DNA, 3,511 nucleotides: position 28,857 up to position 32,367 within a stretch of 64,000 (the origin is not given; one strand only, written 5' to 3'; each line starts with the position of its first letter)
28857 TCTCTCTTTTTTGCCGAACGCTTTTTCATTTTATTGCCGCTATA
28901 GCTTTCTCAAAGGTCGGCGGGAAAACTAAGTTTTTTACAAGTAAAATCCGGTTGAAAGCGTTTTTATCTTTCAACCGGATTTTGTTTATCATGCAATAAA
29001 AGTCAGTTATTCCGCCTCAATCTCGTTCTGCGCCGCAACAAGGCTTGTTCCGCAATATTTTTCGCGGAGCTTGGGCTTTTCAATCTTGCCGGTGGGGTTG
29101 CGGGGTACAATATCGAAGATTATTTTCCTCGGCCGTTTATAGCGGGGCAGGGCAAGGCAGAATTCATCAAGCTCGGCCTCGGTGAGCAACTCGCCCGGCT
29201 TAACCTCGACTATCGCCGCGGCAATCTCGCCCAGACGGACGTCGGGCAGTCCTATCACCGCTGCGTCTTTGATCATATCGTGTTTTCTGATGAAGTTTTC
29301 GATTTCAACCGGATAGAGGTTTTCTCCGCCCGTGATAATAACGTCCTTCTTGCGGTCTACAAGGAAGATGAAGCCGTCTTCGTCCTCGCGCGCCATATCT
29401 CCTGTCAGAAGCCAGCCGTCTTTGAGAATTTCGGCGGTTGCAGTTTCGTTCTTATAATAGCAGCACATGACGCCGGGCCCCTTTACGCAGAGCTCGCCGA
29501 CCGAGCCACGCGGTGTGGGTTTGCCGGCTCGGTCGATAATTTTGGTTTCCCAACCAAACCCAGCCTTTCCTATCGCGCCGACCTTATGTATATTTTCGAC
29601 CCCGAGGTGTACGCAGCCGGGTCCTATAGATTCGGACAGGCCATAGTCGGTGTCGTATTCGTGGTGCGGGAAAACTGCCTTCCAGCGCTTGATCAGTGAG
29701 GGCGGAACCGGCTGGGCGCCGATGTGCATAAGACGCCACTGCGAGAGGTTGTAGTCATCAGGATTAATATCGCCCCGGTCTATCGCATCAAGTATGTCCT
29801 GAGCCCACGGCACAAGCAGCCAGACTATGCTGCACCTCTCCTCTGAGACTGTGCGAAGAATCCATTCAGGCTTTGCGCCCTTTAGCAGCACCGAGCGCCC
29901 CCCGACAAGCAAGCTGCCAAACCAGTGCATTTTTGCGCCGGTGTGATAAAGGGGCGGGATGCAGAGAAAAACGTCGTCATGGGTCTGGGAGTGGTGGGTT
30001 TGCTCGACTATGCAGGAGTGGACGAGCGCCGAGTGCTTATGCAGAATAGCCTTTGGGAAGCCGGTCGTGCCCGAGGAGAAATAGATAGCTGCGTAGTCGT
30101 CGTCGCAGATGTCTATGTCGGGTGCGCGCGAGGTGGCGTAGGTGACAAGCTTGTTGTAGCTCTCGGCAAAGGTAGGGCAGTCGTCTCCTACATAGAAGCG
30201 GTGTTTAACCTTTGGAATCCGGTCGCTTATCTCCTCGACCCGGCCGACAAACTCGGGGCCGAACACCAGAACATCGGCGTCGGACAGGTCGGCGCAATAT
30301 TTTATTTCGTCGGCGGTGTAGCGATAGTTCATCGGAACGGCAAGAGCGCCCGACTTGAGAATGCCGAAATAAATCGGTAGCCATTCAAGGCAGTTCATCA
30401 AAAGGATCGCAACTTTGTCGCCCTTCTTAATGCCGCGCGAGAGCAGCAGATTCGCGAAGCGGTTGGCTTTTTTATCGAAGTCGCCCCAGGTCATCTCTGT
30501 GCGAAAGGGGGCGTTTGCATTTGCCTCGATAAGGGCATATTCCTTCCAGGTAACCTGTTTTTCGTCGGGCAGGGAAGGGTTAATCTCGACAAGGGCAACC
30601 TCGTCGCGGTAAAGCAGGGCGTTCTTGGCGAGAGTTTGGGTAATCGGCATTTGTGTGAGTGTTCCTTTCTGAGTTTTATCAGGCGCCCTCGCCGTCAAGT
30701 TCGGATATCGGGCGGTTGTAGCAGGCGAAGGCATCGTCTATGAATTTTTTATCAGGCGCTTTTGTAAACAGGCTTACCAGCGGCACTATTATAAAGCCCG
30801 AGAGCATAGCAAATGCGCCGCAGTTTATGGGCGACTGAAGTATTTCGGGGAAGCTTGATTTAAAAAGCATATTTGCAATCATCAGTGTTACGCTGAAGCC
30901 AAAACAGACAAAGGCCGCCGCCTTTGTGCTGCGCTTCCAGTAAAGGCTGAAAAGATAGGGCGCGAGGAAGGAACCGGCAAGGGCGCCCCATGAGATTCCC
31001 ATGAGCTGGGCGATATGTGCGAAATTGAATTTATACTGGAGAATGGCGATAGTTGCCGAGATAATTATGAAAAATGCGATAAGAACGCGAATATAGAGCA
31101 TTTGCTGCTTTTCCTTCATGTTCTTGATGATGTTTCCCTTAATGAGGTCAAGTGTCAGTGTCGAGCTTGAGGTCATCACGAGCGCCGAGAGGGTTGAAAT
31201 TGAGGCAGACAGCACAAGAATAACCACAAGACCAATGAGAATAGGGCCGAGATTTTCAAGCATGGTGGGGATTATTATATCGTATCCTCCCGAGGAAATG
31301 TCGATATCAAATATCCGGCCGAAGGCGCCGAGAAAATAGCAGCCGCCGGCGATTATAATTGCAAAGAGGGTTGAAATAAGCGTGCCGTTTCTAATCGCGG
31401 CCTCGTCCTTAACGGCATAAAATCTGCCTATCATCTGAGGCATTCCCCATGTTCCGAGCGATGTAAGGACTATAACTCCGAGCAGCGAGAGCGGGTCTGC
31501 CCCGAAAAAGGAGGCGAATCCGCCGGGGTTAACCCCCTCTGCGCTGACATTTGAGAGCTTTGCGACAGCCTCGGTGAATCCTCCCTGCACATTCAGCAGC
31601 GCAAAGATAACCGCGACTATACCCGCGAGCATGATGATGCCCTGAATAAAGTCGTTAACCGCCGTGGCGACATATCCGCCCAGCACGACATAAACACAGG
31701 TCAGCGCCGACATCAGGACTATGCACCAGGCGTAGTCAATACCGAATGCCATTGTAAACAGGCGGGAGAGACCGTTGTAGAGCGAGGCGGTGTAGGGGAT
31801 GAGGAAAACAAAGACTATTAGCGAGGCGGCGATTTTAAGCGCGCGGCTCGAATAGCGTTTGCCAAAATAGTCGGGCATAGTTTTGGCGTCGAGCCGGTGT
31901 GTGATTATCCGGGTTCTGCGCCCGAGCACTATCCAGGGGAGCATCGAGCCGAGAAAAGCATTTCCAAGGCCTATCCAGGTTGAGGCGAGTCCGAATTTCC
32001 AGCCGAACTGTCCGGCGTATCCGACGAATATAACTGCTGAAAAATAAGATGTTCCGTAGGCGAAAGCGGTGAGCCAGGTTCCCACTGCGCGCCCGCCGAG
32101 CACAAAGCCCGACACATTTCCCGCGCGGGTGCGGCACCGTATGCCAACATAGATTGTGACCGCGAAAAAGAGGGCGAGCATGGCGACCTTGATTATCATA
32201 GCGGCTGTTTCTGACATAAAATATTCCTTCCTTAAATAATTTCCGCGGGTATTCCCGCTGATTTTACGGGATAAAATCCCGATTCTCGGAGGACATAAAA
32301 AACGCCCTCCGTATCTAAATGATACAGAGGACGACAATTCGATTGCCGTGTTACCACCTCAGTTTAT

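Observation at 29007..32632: T-box leader with an apparent tyrosine (UAC) specifier controls a Na+/solute symporter + acyl-CoA ligase operon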

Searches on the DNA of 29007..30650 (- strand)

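Call 23: search_rna_families(sources=[L017, L027, L031, L032, L047, L068, L003, L018, L044, L079, L013], threshold=gathering)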
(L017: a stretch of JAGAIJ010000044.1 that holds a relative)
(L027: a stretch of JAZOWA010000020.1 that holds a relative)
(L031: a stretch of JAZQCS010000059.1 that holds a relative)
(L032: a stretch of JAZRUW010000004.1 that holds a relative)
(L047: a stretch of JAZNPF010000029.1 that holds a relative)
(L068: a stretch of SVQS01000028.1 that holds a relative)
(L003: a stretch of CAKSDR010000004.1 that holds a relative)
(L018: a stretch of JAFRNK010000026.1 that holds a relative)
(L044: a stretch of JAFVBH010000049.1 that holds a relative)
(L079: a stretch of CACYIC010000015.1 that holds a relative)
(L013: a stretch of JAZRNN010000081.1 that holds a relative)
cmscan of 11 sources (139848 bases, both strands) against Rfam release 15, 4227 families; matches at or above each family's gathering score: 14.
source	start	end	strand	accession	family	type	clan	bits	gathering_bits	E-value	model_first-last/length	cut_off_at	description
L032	11974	12609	+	RF01071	OLE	Gene;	-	487.1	50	1.5e-139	1-616/616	no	Ornate Large Extremophilic RNA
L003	5701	5952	+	RF00230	T-box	Cis-reg; leader;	-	123.7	93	1.3e-26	1-219/219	no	T-box leader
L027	5429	5676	+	RF00230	T-box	Cis-reg; leader;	-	120.2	93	1e-25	1-219/219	no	T-box leader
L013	3908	4150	+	RF00230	T-box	Cis-reg; leader;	-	119.1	93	2e-25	1-219/219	no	T-box leader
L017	474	711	+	RF00230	T-box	Cis-reg; leader;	-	116.4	93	9.7e-25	1-219/219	no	T-box leader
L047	3265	3517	+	RF00230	T-box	Cis-reg; leader;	-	116.4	93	1e-24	1-219/219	no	T-box leader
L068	5732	5953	+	RF00230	T-box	Cis-reg; leader;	-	114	93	4e-24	1-219/219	no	T-box leader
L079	5710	5930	+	RF00230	T-box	Cis-reg; leader;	-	109.4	93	6.1e-23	1-219/219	no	T-box leader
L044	5719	5954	+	RF00230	T-box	Cis-reg; leader;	-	106.6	93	3.3e-22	1-219/219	no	T-box leader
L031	976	1248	+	RF00230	T-box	Cis-reg; leader;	-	105.9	93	4.9e-22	1-219/219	no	T-box leader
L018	5693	5939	+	RF00230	T-box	Cis-reg; leader;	-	100.9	93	9.8e-21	1-219/219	no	T-box leader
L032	3259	3524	+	RF00230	T-box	Cis-reg; leader;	-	99.8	93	1.8e-20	1-219/219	no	T-box leader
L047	2082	2155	-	RF00005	tRNA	Gene; tRNA;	CL00001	70.2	29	5.9e-13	1-71/71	no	tRNA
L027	11524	11596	-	RF00005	tRNA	Gene; tRNA;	CL00001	61.4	29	1.5e-10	1-71/71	no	tRNA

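Call 24: search_rna_families(sources=[L002, L004, L005, L008, L012, L015, L020, L026, L061, L060, L043], threshold=gathering)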
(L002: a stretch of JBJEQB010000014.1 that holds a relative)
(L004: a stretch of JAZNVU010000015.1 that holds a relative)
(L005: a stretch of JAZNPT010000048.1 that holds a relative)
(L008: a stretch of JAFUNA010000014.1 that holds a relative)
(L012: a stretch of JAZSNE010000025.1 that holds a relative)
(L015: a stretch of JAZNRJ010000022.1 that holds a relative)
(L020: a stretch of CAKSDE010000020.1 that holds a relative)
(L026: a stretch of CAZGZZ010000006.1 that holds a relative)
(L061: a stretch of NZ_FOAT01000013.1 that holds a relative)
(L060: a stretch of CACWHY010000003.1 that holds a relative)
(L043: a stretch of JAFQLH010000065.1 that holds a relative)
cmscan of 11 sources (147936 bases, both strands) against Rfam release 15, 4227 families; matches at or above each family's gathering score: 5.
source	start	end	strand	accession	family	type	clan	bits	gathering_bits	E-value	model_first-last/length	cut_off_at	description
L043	1815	2050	+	RF00230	T-box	Cis-reg; leader;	-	95.7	93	2.2e-19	1-219/219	no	T-box leader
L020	11977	12048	+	RF00005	tRNA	Gene; tRNA;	CL00001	68.5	29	1.8e-12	1-71/71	no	tRNA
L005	12049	12121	+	RF00005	tRNA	Gene; tRNA;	CL00001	60.2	29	3.6e-10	1-71/71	no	tRNA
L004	13413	13493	-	RF00005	tRNA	Gene; tRNA;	CL00001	56.8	29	3.1e-09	1-71/71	no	tRNA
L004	13193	13278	+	RF00005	tRNA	Gene; tRNA;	CL00001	52.1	29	6e-08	1-71/71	no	tRNA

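Call 68: search_rna_families(sources=[L081, L083, L084, L085], threshold=gathering, show_alignments=5)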
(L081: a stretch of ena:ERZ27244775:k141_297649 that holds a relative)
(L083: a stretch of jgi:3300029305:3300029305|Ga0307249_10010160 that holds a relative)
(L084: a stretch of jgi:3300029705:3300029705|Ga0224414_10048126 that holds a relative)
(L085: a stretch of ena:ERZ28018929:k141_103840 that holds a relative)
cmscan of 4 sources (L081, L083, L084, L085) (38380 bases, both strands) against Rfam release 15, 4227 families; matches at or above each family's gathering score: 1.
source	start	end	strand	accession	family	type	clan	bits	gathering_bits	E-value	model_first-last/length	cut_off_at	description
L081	8795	8900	+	RF00162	SAM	Cis-reg; riboswitch;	CL00012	90.7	44.4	1.5e-20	1-108/108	no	SAM riboswitch aptamer (S box leader)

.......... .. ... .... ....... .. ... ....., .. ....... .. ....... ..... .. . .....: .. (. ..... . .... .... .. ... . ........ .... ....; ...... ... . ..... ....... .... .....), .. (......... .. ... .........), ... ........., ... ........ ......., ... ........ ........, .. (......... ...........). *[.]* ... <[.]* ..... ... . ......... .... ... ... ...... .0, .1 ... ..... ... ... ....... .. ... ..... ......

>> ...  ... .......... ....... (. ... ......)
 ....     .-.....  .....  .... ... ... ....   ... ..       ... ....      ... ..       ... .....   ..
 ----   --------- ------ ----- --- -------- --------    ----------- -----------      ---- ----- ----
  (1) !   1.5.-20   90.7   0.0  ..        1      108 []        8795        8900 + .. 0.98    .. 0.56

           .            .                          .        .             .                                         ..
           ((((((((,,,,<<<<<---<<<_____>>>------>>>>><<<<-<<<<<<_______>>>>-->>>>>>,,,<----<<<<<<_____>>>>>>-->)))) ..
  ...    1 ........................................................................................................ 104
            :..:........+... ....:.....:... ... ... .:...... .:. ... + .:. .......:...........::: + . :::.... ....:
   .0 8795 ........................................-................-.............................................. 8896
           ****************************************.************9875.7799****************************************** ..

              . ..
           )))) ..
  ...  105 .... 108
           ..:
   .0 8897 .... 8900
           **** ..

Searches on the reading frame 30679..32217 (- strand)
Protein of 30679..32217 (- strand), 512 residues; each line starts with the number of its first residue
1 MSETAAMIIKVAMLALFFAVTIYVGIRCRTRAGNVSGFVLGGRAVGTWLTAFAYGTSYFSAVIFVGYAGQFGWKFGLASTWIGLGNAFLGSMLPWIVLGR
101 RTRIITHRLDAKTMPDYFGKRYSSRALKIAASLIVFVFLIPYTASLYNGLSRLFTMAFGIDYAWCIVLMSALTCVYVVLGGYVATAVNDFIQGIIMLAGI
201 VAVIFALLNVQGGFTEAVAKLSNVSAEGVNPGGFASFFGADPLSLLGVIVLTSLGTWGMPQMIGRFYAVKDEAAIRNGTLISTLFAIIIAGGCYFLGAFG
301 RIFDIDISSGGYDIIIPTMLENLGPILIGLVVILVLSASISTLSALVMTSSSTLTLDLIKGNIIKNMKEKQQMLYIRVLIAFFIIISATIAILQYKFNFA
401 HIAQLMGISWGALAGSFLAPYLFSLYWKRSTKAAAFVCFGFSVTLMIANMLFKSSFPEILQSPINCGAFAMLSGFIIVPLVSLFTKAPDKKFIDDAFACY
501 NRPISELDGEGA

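Call 9: search_protein_families(library=pfam, proteins=[window:30679-32217:-])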
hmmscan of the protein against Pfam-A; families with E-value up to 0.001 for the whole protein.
window:30679-32217:- (512 aa): 1 family
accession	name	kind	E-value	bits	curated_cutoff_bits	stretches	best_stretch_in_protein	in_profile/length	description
PF00474.23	SSF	-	3e-57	194.8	22.8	1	38-437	1-401/406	Sodium:solute symporter family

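Call 10: search_protein_families(library=ncbifam, proteins=[window:30679-32217:-])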
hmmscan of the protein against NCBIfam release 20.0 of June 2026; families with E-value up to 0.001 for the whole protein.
window:30679-32217:- (512 aa): 10 families
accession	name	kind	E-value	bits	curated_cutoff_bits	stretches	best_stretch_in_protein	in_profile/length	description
TIGR02121.1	Na_Pro_sym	equivalog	9.1e-55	186.3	515.5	1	12-490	5-474/488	sodium/proline symporter PutP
TIGR00813.1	sss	superfamily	9.6e-53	179.7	184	1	38-439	1-408/411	sodium/solute symporter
TIGR02119.1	panF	equivalog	4.7e-49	167.7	328.05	1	8-448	5-438/471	sodium/pantothenate symporter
NF011948.0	PRK15419.1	equivalog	2.3e-33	115.8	955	1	12-490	6-478/502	sodium/proline symporter PutP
TIGR03648.1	Na_symport_lg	subfamily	3.6e-29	101.6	320.75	2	319-491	354-536/547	VC_2705 family sodium/solute symporter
NF058657.1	MncbAcdTpMctC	equivalog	8e-21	74.1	670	1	6-443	4-446/527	monocarboxylic acid transporter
NF007790.0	PRK10484.1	equivalog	3.1e-15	56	401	1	8-454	6-457/527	solute:sodium symporter family transporter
NF006903.2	PRK09395.1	subfamily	1.2e-14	53.6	750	1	8-486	35-522/552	cation/acetate symporter ActP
TIGR02711.1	symport_actP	equivalog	2.5e-13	49.6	1099.25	1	10-441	34-467/549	cation/acetate symporter ActP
NF009135.0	PRK12488.1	subfamily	4.1e-13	48.8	850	1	10-440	34-465/549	cation/acetate symporter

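Call 20: search_solved_structures(query=window:30679-32217:-, max_evalue=0.00001)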
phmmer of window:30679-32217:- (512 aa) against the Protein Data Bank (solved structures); distinct sequences matched with E-value up to 0.00001: 6.
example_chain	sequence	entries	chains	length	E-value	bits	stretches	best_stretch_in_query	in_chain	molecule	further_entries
7sl8_A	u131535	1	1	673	3.5e-17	66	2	10-220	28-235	Sodium/glucose cotransporter 1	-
7sla_A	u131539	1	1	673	3.5e-17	66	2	10-220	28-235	Sodium/glucose cotransporter 1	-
7wmv_A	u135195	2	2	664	5.6e-16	62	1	10-219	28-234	Sodium/glucose cotransporter 1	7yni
7vsi_A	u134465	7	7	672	4.9e-11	45.7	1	11-216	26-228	Sodium/glucose cotransporter 2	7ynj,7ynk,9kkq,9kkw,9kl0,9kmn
8hb0_A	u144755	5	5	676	5e-11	45.7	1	11-216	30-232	Sodium/glucose cotransporter 2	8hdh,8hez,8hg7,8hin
2xq2_A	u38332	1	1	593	2.5e-06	30.2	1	8-486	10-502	SODIUM/GLUCOSE COTRANSPORTER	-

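Call 57: list_cluster_members(proteins=[P0001, window:30679-32217:-])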
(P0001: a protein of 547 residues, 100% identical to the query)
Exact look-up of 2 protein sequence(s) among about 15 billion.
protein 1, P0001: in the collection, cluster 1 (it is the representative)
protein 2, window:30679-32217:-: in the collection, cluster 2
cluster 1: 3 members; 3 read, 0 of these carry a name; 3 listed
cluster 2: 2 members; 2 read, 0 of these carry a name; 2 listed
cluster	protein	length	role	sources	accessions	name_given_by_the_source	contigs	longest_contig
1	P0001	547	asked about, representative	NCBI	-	-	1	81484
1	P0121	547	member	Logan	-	-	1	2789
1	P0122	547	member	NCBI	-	-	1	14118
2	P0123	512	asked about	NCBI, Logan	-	-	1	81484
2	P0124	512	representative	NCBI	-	-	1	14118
